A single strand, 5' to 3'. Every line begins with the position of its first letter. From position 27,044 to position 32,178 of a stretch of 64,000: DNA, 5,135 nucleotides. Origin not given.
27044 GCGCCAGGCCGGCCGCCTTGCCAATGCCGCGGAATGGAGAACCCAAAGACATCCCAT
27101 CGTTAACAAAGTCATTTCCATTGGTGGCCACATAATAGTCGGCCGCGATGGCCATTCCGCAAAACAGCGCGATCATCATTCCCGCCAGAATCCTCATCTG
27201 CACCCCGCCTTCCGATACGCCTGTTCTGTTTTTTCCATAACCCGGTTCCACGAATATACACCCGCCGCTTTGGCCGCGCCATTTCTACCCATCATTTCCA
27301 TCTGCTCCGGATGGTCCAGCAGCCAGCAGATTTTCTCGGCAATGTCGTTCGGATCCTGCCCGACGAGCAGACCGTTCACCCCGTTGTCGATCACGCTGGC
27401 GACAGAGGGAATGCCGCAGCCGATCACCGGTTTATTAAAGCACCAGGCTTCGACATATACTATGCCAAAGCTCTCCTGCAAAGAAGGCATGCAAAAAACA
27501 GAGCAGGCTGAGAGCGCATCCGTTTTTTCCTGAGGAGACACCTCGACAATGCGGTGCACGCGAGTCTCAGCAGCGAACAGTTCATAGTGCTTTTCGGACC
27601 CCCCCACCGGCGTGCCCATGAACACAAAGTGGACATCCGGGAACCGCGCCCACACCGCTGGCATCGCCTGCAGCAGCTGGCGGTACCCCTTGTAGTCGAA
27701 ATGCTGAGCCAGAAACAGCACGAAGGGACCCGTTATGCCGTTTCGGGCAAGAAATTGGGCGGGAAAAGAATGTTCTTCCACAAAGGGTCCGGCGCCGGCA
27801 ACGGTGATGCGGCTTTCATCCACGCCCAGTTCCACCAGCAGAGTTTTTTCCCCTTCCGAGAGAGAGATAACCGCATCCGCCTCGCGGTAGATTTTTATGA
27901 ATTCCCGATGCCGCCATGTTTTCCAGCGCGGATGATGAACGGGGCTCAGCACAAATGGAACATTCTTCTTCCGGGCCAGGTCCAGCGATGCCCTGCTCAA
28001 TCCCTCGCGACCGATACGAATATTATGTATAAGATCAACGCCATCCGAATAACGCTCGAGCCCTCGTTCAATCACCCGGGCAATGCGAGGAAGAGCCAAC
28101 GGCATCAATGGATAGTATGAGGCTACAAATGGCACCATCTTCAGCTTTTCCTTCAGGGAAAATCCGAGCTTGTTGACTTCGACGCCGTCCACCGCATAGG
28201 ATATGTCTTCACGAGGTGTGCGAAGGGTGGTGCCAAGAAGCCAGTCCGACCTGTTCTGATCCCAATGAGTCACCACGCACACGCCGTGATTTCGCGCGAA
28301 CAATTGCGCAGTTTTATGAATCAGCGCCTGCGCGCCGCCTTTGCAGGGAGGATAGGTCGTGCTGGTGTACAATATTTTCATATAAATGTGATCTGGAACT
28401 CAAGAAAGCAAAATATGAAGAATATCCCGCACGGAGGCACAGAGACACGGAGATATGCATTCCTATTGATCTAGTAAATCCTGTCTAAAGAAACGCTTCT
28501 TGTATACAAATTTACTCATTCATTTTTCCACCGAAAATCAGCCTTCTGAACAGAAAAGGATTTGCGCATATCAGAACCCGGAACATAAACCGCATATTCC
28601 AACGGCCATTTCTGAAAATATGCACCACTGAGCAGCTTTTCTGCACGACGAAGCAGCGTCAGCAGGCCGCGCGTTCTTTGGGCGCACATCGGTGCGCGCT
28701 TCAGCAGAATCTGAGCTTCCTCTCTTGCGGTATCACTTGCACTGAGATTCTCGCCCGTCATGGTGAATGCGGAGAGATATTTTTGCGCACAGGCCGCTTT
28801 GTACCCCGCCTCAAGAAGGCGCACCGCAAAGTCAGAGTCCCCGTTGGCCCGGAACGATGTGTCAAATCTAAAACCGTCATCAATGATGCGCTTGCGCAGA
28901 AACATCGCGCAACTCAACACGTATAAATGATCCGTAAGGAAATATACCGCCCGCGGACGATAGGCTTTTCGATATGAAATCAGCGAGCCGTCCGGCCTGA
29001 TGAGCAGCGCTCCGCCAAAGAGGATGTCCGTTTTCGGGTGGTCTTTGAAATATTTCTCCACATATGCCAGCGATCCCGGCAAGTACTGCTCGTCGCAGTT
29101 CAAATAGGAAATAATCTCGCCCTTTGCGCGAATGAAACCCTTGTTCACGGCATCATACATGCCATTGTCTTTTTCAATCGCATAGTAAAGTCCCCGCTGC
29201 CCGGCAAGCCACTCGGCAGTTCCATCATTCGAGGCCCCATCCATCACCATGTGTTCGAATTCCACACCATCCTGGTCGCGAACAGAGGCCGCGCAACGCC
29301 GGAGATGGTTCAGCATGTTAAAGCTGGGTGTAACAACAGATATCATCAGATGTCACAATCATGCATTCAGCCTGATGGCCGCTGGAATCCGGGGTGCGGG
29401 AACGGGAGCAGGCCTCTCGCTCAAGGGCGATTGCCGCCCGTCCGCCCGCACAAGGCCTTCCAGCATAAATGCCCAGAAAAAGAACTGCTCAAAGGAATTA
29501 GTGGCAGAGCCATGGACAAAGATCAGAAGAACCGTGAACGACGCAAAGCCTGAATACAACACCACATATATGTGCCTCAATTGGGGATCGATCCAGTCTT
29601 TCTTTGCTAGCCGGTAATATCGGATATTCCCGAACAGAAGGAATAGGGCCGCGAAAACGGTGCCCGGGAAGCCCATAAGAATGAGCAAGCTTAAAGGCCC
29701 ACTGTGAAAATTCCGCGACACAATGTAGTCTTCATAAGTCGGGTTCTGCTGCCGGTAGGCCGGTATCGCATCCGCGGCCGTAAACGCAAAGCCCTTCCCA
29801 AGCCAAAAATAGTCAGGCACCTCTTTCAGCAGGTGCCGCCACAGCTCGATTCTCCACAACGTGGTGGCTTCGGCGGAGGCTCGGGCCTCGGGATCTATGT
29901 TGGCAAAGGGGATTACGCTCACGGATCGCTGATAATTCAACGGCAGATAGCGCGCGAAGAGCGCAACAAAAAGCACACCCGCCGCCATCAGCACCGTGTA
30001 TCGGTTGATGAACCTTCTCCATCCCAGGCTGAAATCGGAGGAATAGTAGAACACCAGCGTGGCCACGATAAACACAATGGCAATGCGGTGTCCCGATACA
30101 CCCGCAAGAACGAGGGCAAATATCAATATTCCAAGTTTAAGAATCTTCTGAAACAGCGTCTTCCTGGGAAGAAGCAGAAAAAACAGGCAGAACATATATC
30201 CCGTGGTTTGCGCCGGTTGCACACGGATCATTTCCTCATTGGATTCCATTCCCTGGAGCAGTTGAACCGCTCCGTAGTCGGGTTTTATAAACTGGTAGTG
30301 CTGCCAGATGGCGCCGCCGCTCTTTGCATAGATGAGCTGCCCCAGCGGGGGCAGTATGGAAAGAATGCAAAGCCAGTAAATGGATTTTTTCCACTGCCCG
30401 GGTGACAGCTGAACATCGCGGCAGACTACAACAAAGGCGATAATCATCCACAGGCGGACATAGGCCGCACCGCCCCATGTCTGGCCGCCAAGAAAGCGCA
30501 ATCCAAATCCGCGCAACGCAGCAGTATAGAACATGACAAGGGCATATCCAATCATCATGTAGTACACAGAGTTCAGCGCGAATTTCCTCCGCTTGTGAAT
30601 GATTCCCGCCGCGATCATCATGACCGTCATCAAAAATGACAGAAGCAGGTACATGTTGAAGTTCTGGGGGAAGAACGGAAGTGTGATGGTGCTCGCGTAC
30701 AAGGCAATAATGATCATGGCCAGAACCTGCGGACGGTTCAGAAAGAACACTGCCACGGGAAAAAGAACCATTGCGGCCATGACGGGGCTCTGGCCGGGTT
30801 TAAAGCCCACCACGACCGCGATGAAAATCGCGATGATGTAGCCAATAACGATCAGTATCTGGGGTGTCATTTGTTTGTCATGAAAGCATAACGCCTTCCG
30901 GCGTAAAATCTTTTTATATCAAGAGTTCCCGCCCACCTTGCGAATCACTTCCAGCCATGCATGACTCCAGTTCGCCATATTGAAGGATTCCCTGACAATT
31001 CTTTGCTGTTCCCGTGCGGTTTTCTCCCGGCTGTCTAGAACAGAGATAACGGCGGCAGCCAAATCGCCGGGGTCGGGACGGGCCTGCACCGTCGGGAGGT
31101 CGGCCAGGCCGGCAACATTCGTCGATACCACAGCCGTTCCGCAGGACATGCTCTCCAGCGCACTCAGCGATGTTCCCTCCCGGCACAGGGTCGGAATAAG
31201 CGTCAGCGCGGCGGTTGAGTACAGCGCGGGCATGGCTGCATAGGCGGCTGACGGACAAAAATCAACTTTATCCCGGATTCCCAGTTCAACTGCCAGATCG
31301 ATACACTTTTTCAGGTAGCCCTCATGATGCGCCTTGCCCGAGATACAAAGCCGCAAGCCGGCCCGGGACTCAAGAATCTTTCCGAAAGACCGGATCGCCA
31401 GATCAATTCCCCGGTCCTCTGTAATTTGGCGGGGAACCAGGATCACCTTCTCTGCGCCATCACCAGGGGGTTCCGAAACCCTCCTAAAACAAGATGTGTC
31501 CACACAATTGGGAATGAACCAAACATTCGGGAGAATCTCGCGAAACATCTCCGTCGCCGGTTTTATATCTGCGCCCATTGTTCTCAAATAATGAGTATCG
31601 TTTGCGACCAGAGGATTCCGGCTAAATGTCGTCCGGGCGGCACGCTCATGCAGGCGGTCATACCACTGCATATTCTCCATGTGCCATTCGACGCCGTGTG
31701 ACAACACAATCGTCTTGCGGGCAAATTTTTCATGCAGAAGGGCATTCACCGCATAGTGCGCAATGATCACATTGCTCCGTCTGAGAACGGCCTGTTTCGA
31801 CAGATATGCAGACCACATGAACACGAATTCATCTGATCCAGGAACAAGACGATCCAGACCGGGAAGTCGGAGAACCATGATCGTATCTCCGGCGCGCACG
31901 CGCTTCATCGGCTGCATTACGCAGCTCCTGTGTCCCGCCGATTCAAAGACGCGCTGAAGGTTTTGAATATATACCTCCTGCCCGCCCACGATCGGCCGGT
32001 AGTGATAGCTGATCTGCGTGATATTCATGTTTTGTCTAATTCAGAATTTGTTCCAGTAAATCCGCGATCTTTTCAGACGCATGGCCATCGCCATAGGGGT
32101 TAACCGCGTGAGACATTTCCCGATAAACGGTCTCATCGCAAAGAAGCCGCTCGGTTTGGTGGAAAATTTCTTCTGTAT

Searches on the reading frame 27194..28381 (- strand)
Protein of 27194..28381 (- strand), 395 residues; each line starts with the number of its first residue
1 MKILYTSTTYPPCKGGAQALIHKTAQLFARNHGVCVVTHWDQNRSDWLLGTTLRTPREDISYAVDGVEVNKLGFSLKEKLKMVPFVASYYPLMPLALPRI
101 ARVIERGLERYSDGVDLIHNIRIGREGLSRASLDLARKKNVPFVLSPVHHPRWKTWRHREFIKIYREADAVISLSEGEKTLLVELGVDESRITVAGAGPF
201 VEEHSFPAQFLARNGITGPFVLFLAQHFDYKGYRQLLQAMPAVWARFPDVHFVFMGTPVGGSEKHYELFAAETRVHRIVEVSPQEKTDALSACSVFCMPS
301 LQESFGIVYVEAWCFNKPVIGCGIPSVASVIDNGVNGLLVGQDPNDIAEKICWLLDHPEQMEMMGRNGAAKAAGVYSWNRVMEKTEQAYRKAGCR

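Call 4: search_protein_families(library=pfam, proteins=[window:27194-28381:-], max_evalue=0.01)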
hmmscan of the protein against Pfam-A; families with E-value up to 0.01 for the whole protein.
window:27194-28381:- (395 aa): 6 families
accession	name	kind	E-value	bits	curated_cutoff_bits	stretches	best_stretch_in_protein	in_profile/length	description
PF00534.26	Glycos_transf_1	-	1.1e-26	93.9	26.4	1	218-369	15-170/172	Glycosyl transferases group 1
PF13692.12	Glyco_trans_1_4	-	1.1e-24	87.7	27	1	220-356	3-141/142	Glycosyl transferases group 1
PF13579.12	Glyco_trans_4_4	-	4.8e-10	40.4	29.7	1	15-196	1-156/158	Glycosyl transferase 4-like domain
PF13439.12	Glyco_transf_4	-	1.5e-07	32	28.5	1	82-194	46-161/170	Glycosyltransferase Family 4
PF20706.3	GT4-conflict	-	3.9e-05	23.2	26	1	222-320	201-309/385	Family 4 Glycosyltransferase in conflict systems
PF13524.12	Glyco_trans_1_2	-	0.00023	21.6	25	1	245-385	10-142/144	Glycosyl transferase-like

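Call 5: search_protein_families(library=ncbifam, proteins=[window:27194-28381:-], max_evalue=0.01)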
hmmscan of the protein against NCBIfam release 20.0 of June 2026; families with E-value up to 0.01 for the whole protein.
window:27194-28381:- (395 aa): 23 families
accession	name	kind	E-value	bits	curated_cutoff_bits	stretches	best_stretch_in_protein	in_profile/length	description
TIGR03449.1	mycothiol_MshA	equivalog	4.8e-20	71.8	462.5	1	163-392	160-403/406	D-inositol-3-phosphate glycosyltransferase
TIGR02149.1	glgA_Coryne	subfamily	6.8e-20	71.5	302.4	1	164-391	141-389/391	glycogen synthase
NF041876.1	EPS_EpsE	equivalog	2.7e-16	59.8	400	1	230-377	226-381/389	exopolysaccharide biosynthesis GT4 family glycosyltransferase EpsE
NF041010.1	glycosy_Agl16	equivalog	8.3e-14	51.2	575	1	110-391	69-350/352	glycosylation protein Agl16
NF038295.1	EPS_HpsP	equivalog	7.8e-13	48.2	550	1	217-391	206-386/388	hormogonium polysaccharide biosynthesis glycosyltransferase HpsP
TIGR03999.1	thiol_BshA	equivalog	5.3e-12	45.3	273.7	1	287-391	267-372/375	N-acetyl-alpha-D-glucosaminyl L-malate synthase BshA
TIGR04063.1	stp3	hypoth_equivalog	1.5e-11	43.9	442.05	1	163-391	153-394/397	TIGR04063 family PEP-CTERM/XrtA system glycosyltransferase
NF038229.1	Glyco4_Geo_Pelo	equivalog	1.7e-11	43.7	400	1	131-390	70-334/338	GPMC system family 4 glycosyltransferase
TIGR04047.1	MSMEG_0565_glyc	hypoth_equivalog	9.1e-11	41.4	259.85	1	78-390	50-372/373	MSMEG_0565 family glycosyltransferase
NF047684.1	TeichurnBiosyTuaC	equivalog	3.4e-10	39.4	550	1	98-391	92-388/391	teichuronic acid biosynthesis protein TuaC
NF053787.1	GlcN_PG_synth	equivalog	2e-09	36.8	480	1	163-391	139-358/361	N-acetylglucosaminyl phosphatidylglycerol synthase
TIGR03088.1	stp2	hypoth_equivalog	1.1e-07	31.2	409.05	1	234-391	210-372/374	TIGR03088 family PEP-CTERM/XrtA system glycosyltransferase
NF041139.1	TreT_Thcocales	equivalog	3.1e-07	29.5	775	1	284-370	305-390/412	trehalose synthase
TIGR04157.1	glyco_rSAM_CFB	subfamily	4e-07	29.4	400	1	163-386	165-403/406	TIGR04157 family glycosyltransferase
NF053513.1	Gtran_IagA_BgsA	equivalog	6.7e-07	28.6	460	1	160-390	98-329/333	LTA glycolipid anchor biosynthesis glycosyltransferase, IagA/BgsA family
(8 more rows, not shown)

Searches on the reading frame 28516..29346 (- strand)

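Call 4: search_protein_families(library=pfam, proteins=[window:28516-29346:-], max_evalue=0.01)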
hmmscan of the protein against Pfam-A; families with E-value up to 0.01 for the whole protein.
window:28516-29346:- (276 aa): 1 family
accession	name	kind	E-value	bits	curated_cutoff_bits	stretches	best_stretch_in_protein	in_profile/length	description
PF00535.33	Glycos_transf_2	-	4.4e-17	63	23.3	1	3-150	1-158/168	Glycosyl transferase family 2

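Call 5: search_protein_families(library=ncbifam, proteins=[window:28516-29346:-], max_evalue=0.01)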
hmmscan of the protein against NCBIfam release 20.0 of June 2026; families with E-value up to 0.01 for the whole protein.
window:28516-29346:- (276 aa): 11 families
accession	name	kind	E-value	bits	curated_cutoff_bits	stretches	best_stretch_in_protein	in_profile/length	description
TIGR04009.1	wcaE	equivalog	2.3e-21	76.2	369.2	1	1-202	2-203/248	colanic acid biosynthesis glycosyltransferase WcaE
NF047683.1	TeichurnBiosyTuaG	equivalog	1.9e-10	40.8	400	1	2-203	8-212/252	teichuronic acid biosynthesis protein TuaG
TIGR03965.1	mycofact_glyco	equivalog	1.6e-09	37.2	280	1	2-183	76-269/467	mycofactocin biosynthesis glycosyltransferase MftF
TIGR04283.1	glyco_like_mftF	equivalog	3.7e-08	33.2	182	1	2-102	1-99/221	TIGR04283 family arsenosugar biosynthesis glycosyltransferase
NF041875.1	EPS_EpsD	equivalog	2.2e-07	30.6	370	1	2-183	1-195/325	exopolysaccharide biosynthesis glycosyltransferase EpsD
NF050050.1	ProtGlycPglI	equivalog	5.5e-06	26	500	1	2-98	4-106/306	GalNAc(5)-diNAcBac-PP-undecaprenol beta-1,3-glucosyltransferase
NF038299.1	EPS_HpsN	equivalog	6e-06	25.4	425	1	1-110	2-116/317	hormogonium polysaccharide biosynthesis glycosyltransferase HpsN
NF007482.0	PRK10073.1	equivalog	2.8e-05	23.3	423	1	2-90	8-100/334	glycosyltransferase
TIGR03937.1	PgaC_IcaA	equivalog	0.00053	19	422.3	1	1-109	46-159/407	poly-beta-1,6-N-acetyl-D-glucosamine synthase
NF053739.1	GlytfEpsEBac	equivalog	0.00096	18.2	450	1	2-190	3-198/265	glycosyltransferase EpsE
NF038302.1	EPS_HpsE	equivalog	0.0012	17.9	300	1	3-106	4-117/307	hormogonium polysaccharide biosynthesis glycosyltransferase HpsE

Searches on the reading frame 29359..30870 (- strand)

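Call 7: search_protein_families(library=pfam, proteins=[window:29359-30870:-], max_evalue=0.001)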
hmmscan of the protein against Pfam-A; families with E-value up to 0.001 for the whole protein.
window:29359-30870:- (503 aa): 1 family
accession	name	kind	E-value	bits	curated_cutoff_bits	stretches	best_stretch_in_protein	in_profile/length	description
PF04932.20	Wzy_C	-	1.5e-11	44.7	31.7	1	249-406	3-147/149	O-Antigen ligase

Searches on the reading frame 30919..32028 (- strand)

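Call 7: search_protein_families(library=pfam, proteins=[window:30919-32028:-], max_evalue=0.001)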
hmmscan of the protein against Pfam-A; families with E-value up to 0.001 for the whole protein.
window:30919-32028:- (369 aa): 5 families
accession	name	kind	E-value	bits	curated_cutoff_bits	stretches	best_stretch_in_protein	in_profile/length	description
PF00534.26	Glycos_transf_1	-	3.2e-19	69.5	26.4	1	191-339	13-164/172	Glycosyl transferases group 1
PF13692.12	Glyco_trans_1_4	-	7e-17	62.5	27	1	195-332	3-141/142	Glycosyl transferases group 1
PF20706.3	GT4-conflict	-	2.2e-05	24.1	26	1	169-337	175-343/385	Family 4 Glycosyltransferase in conflict systems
PF13524.12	Glyco_trans_1_2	-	3.7e-05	24.2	25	1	221-359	11-143/144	Glycosyl transferase-like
PF13439.12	Glyco_transf_4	-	3.9e-05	24.2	28.5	1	14-132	1-136/170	Glycosyltransferase Family 4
